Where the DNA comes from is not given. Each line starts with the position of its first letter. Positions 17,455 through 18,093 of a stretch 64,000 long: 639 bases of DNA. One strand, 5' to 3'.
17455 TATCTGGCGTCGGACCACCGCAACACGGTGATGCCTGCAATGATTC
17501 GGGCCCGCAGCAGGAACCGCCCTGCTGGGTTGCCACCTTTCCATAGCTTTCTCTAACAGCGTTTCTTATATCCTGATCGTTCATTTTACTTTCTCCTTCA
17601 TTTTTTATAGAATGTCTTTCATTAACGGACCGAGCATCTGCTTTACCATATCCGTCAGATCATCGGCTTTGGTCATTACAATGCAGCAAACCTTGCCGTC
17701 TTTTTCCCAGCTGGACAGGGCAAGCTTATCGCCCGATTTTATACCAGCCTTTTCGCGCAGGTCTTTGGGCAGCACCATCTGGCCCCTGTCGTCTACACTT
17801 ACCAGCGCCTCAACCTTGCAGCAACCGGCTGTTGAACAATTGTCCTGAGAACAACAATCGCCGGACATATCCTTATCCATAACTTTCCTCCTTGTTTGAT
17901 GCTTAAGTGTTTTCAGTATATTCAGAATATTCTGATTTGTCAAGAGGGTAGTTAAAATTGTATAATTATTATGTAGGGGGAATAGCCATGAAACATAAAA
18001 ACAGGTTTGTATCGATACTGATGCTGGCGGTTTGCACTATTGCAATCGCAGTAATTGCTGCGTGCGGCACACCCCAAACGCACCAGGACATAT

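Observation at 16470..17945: arsM operon with an unconventional AbrB-type Cys-rich putative regulator and a 54-aa Cys-rich peptide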

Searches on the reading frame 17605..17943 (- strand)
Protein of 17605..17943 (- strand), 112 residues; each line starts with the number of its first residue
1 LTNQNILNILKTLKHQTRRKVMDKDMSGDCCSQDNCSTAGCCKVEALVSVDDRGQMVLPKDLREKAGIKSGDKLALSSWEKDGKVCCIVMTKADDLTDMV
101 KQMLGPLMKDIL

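Call 3: search_protein_families(library=ncbifam, proteins=[window:17605-17943:-], max_evalue=0.1)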
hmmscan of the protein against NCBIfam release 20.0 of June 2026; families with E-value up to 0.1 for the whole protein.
window:17605-17943:- (112 aa): 9 families
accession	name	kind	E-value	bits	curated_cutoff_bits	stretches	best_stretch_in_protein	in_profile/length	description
NF040962.1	near_HgcAB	equivalog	1.9e-35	120.5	70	1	41-110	1-70/70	HgcAB-associated protein HgcC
TIGR01439.1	lp_hng_hel_AbrB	domain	5e-09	35.7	28.3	1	48-77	2-31/44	transcriptional regulator, AbrB family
TIGR02851.1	spore_V_T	equivalog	0.00085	19.2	235.9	1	49-103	8-61/180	stage V sporulation protein T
NF033820.0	STM0539_fam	subfamily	0.0025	17.5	50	1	54-81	84-111/141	STM0539 family protein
NF001476.0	PRK00326.2-2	equivalog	0.0029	17.3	162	1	47-70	93-116/163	division/cell wall cluster transcriptional repressor MraZ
TIGR02609.1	doc_partner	hypoth_equivalog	0.0033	17.7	55.9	1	56-102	12-56/74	putative addiction module antidote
NF007429.0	PRK09974.1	equivalog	0.0056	16.6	125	1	45-111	12-76/114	type II toxin-antitoxin system PrlF family antitoxin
NF006352.0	PRK08577.1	equivalog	0.028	14.5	140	1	43-77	2-36/136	hypothetical protein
NF050106.1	TA_MazE_antitoxin_Deino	equivalog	0.041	14.1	65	1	54-78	1-25/65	type II toxin-antitoxin system MazE family antitoxin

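Call 4: search_protein_families(library=pfam, proteins=[window:17605-17943:-], max_evalue=0.1)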
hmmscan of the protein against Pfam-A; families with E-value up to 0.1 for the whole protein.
window:17605-17943:- (112 aa): 2 families
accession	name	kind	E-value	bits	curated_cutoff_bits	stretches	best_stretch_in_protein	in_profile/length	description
PF04014.23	MazE_antitoxin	-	9.3e-07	29.1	24.7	1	48-77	2-31/48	Antidote-toxin recognition MazE, bacterial antitoxin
PF15937.10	PrlF_antitoxin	-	0.04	14.5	32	1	50-111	4-63/99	prlF antitoxin for toxin YhaV_toxin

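Call 11: find_homologous_proteins(query=window:17608-17880:-)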
Query seq(91 aa) (91 aa): 1642 proteins with E <= 0.001 among 1642 candidates; the best 120 are listed.
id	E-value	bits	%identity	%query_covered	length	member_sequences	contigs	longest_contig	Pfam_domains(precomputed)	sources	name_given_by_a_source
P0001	9.1e-50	184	100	96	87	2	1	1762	PF04014.24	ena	-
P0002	2.6e-34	135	68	100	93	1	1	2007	PF04014.24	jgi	-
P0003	6.8e-34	133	71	98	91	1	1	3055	PF04014.24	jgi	-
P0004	7.0e-34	133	70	98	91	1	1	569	PF04014.24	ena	-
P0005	1.3e-33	133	72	93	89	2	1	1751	PF04014.24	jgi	-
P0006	2.3e-33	132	67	99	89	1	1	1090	PF04014.24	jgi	-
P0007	3.7e-33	131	72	91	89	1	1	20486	PF04014.24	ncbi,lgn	-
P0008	6.6e-33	130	69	100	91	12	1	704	PF04014.24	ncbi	-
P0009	9.2e-33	130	67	98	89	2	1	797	PF04014.24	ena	-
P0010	1.2e-32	129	71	98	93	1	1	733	PF04014.24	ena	-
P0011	1.4e-32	129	69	100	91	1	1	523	PF04014.24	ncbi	-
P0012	1.4e-32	129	68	100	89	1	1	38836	PF04014.24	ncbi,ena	ncbi:HgcAB-associated protein HgcC [Chloroflexota bacterium]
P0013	1.6e-32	129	67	100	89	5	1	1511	PF04014.24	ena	-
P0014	1.6e-32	129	66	100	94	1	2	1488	PF04014.24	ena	-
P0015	1.6e-32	129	71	92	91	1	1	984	PF04014.24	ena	-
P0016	1.9e-32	129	69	100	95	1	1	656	PF04014.24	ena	-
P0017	2.0e-32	129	74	90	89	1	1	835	PF04014.24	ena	-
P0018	2.4e-32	128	73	87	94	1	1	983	PF04014.24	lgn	-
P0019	2.7e-32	128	67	100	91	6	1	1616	PF04014.24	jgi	-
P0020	2.9e-32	128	74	86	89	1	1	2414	PF04014.24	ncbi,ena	-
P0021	2.9e-32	128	65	100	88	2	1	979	PF04014.24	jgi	jgi:antitoxin PrlF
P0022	3.1e-32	128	68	100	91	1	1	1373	PF04014.24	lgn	-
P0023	3.2e-32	128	66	100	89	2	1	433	PF04014.24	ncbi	-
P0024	3.3e-32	128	68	100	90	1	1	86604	PF04014.24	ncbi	ncbi:HgcAB-associated protein HgcC [Chloroflexota bacterium]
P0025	3.4e-32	128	67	98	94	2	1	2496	PF04014.24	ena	-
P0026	3.4e-32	128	67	98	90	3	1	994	PF04014.24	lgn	-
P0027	3.8e-32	128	69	98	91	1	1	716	PF04014.24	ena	-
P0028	4.0e-32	128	71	98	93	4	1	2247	PF04014.24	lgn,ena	-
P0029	4.0e-32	128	64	100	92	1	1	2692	PF04014.24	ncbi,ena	ncbi:hypothetical protein ES703_81333 [subsurface metagenome]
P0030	4.1e-32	128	75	85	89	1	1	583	PF04014.24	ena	-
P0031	4.1e-32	128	64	100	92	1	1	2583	PF04014.24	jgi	-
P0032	4.2e-32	128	66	100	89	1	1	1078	PF04014.24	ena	-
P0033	5.1e-32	127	69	99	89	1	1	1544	PF04014.24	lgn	-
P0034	5.5e-32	127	77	81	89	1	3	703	PF04014.24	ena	-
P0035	5.7e-32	127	72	91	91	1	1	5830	PF04014.24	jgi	-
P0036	6.0e-32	127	70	91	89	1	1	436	PF04014.24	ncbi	-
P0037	6.0e-32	127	69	98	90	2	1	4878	PF04014.24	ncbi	-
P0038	6.4e-32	127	78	80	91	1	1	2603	PF04014.24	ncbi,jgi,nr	ncbi:MAG: AbrB family transcriptional regulator [Chloroflexi bacterium]|nr:MAG: AbrB family transcri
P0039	6.6e-32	127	69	97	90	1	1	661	PF04014.24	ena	-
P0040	7.5e-32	127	71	98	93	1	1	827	PF04014.24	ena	-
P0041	7.7e-32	127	68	99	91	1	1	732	PF04014.24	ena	-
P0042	8.3e-32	127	67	100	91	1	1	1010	PF04014.24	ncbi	-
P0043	9.7e-32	127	65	100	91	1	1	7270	PF04014.24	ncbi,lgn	-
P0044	1.0e-31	126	73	89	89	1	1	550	PF04014.24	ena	-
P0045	1.1e-31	126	66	99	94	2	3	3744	PF04014.24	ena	-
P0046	1.1e-31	126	70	87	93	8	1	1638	PF04014.24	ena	-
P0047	1.1e-31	126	65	100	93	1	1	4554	PF04014.24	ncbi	-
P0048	1.2e-31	126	66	100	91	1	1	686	PF04014.24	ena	-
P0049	1.3e-31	126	77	80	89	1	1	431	PF04014.24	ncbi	-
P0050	1.3e-31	126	70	99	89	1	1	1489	PF04014.24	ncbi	-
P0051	1.3e-31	126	70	87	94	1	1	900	PF04014.24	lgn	-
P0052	1.3e-31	126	66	100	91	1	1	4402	PF04014.24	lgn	-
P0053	1.4e-31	126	68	93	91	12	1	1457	PF04014.24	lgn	-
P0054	1.4e-31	126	72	91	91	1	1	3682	PF04014.24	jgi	-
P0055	1.6e-31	126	66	100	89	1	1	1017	PF04014.24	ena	-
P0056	1.6e-31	126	69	98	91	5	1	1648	PF04014.24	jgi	-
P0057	1.6e-31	126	66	100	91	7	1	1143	PF04014.24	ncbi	-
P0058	1.6e-31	126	64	100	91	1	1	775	PF04014.24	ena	-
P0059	1.7e-31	126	65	100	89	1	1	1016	PF04014.24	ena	-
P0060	1.8e-31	126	67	98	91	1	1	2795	PF04014.24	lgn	-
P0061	1.8e-31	126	79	79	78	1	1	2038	PF04014.24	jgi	-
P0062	1.9e-31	126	67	93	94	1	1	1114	PF04014.24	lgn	-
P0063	1.9e-31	126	65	100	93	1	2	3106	PF04014.24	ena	-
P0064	2.0e-31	126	72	90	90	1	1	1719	PF04014.24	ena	-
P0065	2.1e-31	126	67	91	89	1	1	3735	PF04014.24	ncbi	-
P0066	2.1e-31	125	68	90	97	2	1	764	PF04014.24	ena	-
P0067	2.1e-31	125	77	80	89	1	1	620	PF04014.24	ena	-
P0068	2.3e-31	125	63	100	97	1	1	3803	PF04014.24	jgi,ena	jgi:AbrB family looped-hinge helix DNA binding protein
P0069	2.4e-31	125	67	100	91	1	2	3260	PF04014.24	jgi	jgi:AbrB family looped-hinge helix DNA binding protein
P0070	2.5e-31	125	64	100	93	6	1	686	PF04014.24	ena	-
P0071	2.5e-31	125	71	91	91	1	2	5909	PF04014.24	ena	-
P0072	2.5e-31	125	69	98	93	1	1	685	PF04014.24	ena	-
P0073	2.5e-31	125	67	100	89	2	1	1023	PF04014.24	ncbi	-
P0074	2.5e-31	125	65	100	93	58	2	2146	PF04014.24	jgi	-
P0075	2.5e-31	125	67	100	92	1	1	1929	PF04014.24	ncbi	-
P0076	2.6e-31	125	67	99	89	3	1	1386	PF04014.24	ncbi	-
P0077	2.7e-31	125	69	92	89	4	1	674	PF04014.24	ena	-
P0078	2.7e-31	125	72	84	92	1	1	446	PF04014.24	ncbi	-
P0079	2.7e-31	125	79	79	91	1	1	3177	PF04014.24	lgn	-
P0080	2.7e-31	125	68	90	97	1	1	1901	PF04014.24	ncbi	-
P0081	2.8e-31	125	67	90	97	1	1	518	PF04014.24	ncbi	-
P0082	2.9e-31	125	68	90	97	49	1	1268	PF04014.24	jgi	jgi:antitoxin PrlF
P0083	2.9e-31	125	78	79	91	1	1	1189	PF04014.24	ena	-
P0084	3.0e-31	125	65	100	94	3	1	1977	PF04014.24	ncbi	-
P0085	3.1e-31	125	70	88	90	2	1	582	PF04014.24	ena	-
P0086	3.3e-31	125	64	98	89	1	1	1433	PF04014.24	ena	-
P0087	3.4e-31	125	64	100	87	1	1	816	PF04014.24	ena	-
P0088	3.6e-31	125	64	99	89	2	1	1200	PF04014.24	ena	-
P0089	3.6e-31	125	80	78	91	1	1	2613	PF04014.24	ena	-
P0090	3.7e-31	125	80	78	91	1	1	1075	PF04014.24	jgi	-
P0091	3.7e-31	125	66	93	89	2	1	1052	PF04014.24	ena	-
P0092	3.8e-31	125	68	100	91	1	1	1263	PF04014.24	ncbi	-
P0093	4.1e-31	125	78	80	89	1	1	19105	PF04014.24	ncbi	-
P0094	4.1e-31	125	70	91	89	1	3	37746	PF04014.24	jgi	jgi:AbrB family looped-hinge helix DNA binding protein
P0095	4.4e-31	124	75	84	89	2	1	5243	PF04014.24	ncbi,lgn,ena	-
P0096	4.5e-31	124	69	100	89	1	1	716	PF04014.24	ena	-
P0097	4.6e-31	124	71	88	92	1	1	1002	PF04014.24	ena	-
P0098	4.7e-31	124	63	100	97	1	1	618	PF04014.24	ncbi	-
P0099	4.7e-31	124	70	92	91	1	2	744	PF04014.24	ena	-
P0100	4.7e-31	124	64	100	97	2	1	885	PF04014.24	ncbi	-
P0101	4.8e-31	124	77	80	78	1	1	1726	PF04014.24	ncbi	-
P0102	4.9e-31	124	64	100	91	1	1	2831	PF04014.24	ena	-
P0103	4.9e-31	124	65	97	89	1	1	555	PF04014.24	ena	-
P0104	5.0e-31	124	67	100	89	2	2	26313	PF04014.24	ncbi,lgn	-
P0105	5.3e-31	124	67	98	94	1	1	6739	PF04014.24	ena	-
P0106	5.5e-31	124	66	97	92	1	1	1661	PF04014.24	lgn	-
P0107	5.9e-31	124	66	99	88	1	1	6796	PF04014.24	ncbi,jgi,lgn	-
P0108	6.0e-31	124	72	93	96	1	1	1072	PF04014.24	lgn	-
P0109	6.1e-31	124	68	89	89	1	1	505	PF04014.24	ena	-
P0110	6.2e-31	124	74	80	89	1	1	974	PF04014.24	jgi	jgi:AbrB family looped-hinge helix DNA binding protein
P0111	6.2e-31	124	65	100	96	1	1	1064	PF04014.24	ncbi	-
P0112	6.3e-31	124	66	93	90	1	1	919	PF04014.24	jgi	jgi:AbrB family looped-hinge helix DNA binding protein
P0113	6.4e-31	124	63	100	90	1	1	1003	PF04014.24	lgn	-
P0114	6.6e-31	124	69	87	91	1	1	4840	PF04014.24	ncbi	-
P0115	6.6e-31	124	67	97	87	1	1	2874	PF04014.24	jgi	jgi:antitoxin PrlF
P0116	6.7e-31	124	64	100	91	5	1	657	PF04014.24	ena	-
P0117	6.7e-31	124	66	98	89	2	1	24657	PF04014.24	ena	-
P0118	6.8e-31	124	66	98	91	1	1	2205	PF04014.24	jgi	jgi:AbrB family looped-hinge helix DNA binding protein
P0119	6.9e-31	124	77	80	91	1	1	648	PF04014.24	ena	-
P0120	7.5e-31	124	65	97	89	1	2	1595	PF04014.24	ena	-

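Call 18: find_encoding_contigs(protein=P0012, flank=5000, max_places=3)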
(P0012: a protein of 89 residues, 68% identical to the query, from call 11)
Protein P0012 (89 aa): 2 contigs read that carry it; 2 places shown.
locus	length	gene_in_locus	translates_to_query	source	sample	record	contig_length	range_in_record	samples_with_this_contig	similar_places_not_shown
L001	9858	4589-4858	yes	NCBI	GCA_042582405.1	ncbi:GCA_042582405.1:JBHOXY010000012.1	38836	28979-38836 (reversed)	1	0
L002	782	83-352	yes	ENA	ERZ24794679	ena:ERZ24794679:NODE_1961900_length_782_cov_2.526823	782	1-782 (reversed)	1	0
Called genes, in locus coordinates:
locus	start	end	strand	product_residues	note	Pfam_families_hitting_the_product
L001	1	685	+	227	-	?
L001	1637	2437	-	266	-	PF02129:Peptidase_S15 (faint), PF01738:DLH (faint), PF12146:Hydrolase_4, PF20434:BD-FAE (weak), PF00561:Abhydrolase_1, PF12697:Abhydrolase_6, PF00326:Peptidase_S9 (weak)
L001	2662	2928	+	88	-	PF06348:DUF1059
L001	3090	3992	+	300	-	PF04015:DUF362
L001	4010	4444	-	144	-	PF00581:Rhodanese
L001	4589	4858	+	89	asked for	PF04014:MazE_antitoxin (weak)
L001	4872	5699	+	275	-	PF05175:MTS, PF01135:PCMT, PF01209:Ubie_methyltran, PF06325:PrmA, PF13489:Methyltransf_23, PF13847:Methyltransf_31, PF08241:Methyltransf_11, PF08242:Methyltransf_12, +5 more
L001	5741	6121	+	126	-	PF03625:DUF302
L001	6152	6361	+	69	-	-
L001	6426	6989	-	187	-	-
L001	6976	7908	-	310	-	PF11104:PilM_2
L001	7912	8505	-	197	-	-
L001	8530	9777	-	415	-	PF28597:T2SSF_N, PF00482:T2SSF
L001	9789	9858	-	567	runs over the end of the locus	PF05157:MshEN, PF00437:T2SSE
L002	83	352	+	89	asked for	PF04014:MazE_antitoxin (weak)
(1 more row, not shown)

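Call 19: find_encoding_contigs(protein=P0024, flank=5000, max_places=3)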
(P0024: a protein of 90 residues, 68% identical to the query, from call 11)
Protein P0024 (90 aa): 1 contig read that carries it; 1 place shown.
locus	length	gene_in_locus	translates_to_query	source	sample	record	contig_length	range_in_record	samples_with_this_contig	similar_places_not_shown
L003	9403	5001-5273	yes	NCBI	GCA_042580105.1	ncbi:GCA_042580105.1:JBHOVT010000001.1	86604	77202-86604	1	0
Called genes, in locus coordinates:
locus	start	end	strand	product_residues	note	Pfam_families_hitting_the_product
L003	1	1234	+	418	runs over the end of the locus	PF07690:MFS_1, PF12832:MFS_1_like, PF13347:MFS_2 (faint), PF07690:MFS_1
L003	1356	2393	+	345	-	PF02912:Phe_tRNA-synt_N, PF01409:tRNA-synt_2d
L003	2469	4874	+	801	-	PF01588:tRNA_bind, PF03483:B3_4, PF03484:B5, PF17759:tRNA_synthFbeta, PF03147:FDX-ACB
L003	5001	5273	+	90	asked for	PF04014:MazE_antitoxin (weak)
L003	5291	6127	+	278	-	PF05175:MTS (weak), PF01135:PCMT, PF01209:Ubie_methyltran, PF13489:Methyltransf_23, PF13649:Methyltransf_25, PF13847:Methyltransf_31, PF08241:Methyltransf_11, PF08242:Methyltransf_12, +3 more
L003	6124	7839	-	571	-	PF00587:tRNA-synt_2b, PF04073:tRNA_edit, PF03129:HGTP_anticodon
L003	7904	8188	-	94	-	PF14333:DUF4389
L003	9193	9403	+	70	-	?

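Call 21: search_protein_representatives(protein=window:17605-17880:-)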
Query: 91 residues. Proteins with E-value up to 0.001 (for the whole library): 466; up to 1e-10: 246; up to 1e-30: 0. The best 150 are listed.
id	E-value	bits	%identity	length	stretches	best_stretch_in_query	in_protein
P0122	8.4e-28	112.3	68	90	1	8-90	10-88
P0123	8.5e-27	109.1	67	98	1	7-91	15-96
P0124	1.3e-26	108.5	65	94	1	13-91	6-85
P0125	2.7e-26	107.5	57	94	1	7-90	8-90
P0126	1.3e-25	105.4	65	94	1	17-91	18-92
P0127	2.4e-25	104.5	60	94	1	16-90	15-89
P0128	7.9e-25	102.8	59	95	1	13-90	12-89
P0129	1.1e-24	102.4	61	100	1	14-88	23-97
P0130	2.1e-24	101.5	52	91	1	7-90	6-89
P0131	2.4e-24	101.3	59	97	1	13-91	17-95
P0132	2.4e-24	101.3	54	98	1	11-89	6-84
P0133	3.4e-24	100.8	60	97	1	14-91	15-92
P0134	6.6e-24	99.9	64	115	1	20-89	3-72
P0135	6.7e-24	99.9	59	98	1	11-88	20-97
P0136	1.3e-23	99.0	52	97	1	10-90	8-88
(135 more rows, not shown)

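Call 26: find_related_loci(query=A2, collection=genome_contigs, flank=8000)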
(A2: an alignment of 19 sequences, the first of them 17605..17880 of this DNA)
Query A2 (91 aa) in genome_contigs; peptide patterns used: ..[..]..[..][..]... (x = any residue, [..] = any of these).
599 stretches matched a pattern (row limit reached: there are more); 596 encode a relative of the query (tblastn E <= 1e-3); the best 80 are kept; 80 distinct loci.
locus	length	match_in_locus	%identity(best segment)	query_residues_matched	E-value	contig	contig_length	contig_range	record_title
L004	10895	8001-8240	72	9-91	1e-37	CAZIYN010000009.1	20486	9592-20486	MAG TPA_asm: uncultured Dehalococcoidales bacterium isolate binchicken_co178_237 genome assembly, contig: NODE_3456_leng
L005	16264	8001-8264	65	1-91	2e-36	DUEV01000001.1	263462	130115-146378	MAG TPA_asm: Dehalococcoidia bacterium isolate W156 Contig1, whole genome shotgun sequence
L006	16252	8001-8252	71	12-91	2e-35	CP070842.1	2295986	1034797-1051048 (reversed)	MAG: Dehalococcoidales bacterium isolate bin10 chromosome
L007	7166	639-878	69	9-91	4e-34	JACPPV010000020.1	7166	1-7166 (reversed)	MAG: Chloroflexi bacterium isolate NC_groundwater_636_Ag_B-0.1um_54_266 B_1_S1_Biohub_coassembly_k141_2840742, whole gen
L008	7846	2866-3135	60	1-91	1e-33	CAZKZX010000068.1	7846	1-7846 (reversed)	MAG TPA_asm: uncultured Methanomicrobia archaeon isolate binchicken_co91_391 genome assembly, contig: NODE_12588_length_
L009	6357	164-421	64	3-90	2e-33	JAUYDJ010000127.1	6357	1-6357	MAG: Chloroflexota bacterium isolate C20_metabat.bin.21 C20_k141_443625, whole genome shotgun sequence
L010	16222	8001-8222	74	18-91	1e-33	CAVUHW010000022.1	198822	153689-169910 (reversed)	MAG: Nitrospirota bacterium isolate MFD02199.bin.2.126 genome assembly, contig: contig_47336, whole genome shotgun seque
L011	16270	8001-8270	62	1-91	2e-33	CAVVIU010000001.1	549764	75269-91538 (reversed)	MAG: Euryarchaeota archaeon isolate MFD01299.bin.3.215 genome assembly, contig: contig_13420, whole genome shotgun seque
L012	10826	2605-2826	72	18-91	2e-33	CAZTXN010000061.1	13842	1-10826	MAG TPA_asm: uncultured Nitrospiraceae bacterium isolate SRP257756_co1_120 genome assembly, contig: NODE_3885_length_138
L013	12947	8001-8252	62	12-91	2e-33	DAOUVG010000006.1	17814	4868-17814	MAG TPA_asm: Dehalococcoidales bacterium isolate CSMAG_843 CSMAG_843_k141_658348_length_17814_cov_202.3178, whole genome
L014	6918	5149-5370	74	18-91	3e-33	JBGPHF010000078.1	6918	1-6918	MAG: Nitrospirota bacterium isolate OBJ_0618_7090110_365 k141_9002862_length_6918_cov_75.4514, whole genome shotgun sequ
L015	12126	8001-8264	56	4-91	5e-33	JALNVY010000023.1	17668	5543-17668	MAG: Syntrophales bacterium isolate SO_2016_GW1 bin 25 scaffold05508_OW334_2016, whole genome shotgun sequence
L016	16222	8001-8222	73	18-91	4e-33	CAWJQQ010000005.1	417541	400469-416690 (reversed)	MAG: Nitrospirota bacterium isolate MFD03044.bin.1.139 genome assembly, contig: contig_36597, whole genome shotgun seque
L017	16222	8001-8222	74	18-91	3e-33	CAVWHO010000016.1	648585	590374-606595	MAG: Nitrospirota bacterium isolate MFD01299.bin.1.129 genome assembly, contig: contig_7942, whole genome shotgun sequen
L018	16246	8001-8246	61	10-91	4e-33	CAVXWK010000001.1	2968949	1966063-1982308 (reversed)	MAG: uncultured delta proteobacterium isolate MFD04492.bin.2.7 genome assembly, contig: contig_16283, whole genome shotg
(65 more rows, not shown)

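Call 37: search_solved_structures(query=A1, max_evalue=1, show_alignments=2)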
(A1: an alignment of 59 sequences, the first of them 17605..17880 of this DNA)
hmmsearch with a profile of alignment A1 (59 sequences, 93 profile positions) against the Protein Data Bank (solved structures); distinct sequences matched with E-value up to 1: 13.
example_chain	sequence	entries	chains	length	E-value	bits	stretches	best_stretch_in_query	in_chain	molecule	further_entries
2glw_A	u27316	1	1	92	5e-05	26.2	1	29-56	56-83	92aa long hypothetical protein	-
2ro5_A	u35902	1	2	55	0.00011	25.1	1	28-57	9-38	Stage V sporulation protein T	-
2w1t_B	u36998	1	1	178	0.00012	24.9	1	28-64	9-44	STAGE V SPORULATION PROTEIN T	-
5itj_A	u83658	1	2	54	0.00013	24.9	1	22-71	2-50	AbrB family transcriptional regulator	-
2w1t_A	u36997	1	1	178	0.00015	24.6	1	28-57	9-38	STAGE V SPORULATION PROTEIN T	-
2l66_A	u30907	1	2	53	0.00022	24.1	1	23-71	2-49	Transcriptional regulator, AbrB family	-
5itm_A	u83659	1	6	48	0.00046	23.1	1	22-64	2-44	AbrB family transcriptional regulator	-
1yfb_A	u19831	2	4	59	0.0022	20.9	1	26-56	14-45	Transition state regulatory protein abrB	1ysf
1z0r_A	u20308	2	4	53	0.0032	20.4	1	28-56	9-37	Transition state regulatory protein abrB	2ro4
2k1n_A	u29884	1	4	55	0.0032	20.4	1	28-56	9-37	AbrB family transcriptional regulator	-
2fy9_A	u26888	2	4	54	0.072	16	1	26-52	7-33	Putative transition state regulator abh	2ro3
3o27_A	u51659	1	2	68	0.29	14.1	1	35-67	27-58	Putative uncharacterized protein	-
7r81_Q1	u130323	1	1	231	0.79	12.7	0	5-36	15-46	60S ribosomal protein L16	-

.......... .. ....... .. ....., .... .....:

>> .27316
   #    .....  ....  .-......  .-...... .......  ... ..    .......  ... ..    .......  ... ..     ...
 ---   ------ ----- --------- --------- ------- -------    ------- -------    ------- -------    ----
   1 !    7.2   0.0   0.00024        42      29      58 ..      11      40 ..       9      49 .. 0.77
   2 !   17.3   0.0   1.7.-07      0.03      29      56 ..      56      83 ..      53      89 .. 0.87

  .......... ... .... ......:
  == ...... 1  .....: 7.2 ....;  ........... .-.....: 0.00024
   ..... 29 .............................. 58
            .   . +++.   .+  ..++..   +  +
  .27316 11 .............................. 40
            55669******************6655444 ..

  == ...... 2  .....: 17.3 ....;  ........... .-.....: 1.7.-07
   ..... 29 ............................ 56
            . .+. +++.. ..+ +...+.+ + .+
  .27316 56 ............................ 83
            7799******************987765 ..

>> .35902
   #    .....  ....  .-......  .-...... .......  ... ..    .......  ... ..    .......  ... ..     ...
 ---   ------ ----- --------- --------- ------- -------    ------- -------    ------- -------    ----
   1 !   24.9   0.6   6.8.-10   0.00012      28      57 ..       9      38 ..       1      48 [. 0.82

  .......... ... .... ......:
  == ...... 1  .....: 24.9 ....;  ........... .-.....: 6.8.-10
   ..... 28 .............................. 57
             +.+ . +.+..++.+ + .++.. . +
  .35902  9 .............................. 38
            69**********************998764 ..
